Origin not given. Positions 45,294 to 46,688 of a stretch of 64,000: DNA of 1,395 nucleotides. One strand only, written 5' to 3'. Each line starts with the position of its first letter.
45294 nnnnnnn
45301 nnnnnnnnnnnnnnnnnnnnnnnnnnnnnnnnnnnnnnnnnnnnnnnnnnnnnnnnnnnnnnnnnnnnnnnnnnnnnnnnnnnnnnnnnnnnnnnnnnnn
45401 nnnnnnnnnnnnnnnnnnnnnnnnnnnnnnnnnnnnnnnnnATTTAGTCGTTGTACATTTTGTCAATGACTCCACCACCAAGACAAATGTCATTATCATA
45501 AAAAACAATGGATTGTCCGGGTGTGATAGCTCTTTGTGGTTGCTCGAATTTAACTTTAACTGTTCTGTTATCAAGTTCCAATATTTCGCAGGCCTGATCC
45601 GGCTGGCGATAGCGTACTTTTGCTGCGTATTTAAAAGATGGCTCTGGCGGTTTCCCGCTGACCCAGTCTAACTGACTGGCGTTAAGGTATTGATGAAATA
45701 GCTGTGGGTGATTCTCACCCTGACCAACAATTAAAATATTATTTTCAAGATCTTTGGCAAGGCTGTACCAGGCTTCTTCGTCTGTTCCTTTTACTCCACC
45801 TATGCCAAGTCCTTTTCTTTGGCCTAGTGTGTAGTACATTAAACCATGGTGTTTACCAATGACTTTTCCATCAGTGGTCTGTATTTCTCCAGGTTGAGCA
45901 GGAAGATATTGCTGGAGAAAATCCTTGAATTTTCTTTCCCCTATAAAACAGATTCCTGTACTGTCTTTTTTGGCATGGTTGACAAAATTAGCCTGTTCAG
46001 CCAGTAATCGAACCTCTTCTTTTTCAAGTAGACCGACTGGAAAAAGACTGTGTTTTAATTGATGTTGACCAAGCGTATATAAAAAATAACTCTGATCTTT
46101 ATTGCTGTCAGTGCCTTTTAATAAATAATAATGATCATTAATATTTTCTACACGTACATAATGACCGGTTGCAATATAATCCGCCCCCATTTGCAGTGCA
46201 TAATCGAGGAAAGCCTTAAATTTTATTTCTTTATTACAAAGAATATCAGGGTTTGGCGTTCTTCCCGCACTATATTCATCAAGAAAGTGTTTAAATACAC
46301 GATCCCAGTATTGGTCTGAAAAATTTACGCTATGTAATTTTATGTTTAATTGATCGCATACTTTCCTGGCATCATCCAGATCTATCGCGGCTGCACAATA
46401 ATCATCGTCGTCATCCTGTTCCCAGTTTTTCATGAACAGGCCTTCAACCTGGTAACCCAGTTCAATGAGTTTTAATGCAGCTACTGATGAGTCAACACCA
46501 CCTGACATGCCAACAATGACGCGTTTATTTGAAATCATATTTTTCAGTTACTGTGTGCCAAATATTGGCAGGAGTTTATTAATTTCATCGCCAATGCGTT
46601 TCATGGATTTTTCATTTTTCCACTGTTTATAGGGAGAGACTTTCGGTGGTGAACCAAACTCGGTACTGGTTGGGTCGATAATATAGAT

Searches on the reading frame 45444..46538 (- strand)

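Call 53: search_protein_families(library=pfam, proteins=[window:45444-46538:-], max_evalue=0.001)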
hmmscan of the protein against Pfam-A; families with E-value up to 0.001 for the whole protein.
window:45444-46538:- (364 aa): 5 families
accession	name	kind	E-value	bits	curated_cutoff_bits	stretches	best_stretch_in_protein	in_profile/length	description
PF03054.22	tRNA_Me_trans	-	1.2e-79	267.2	20.6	1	5-200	1-201/202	tRNA methyl transferase HUP domain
PF20258.4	tRNA_Me_trans_C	-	1e-25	90.3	20.6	1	284-358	3-77/77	Aminomethyltransferase beta-barrel domain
PF20259.3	tRNA_Me_trans_M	-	2.8e-23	81.7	27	1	205-273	1-66/66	tRNA methyl transferase PRC-barrel domain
PF02540.23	NAD_synthase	-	1e-06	28.6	21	1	5-77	19-85/242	NAD synthase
PF02568.20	ThiI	-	0.00068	19.7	20.5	1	5-41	4-40/197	Thiamine biosynthesis protein (ThiI)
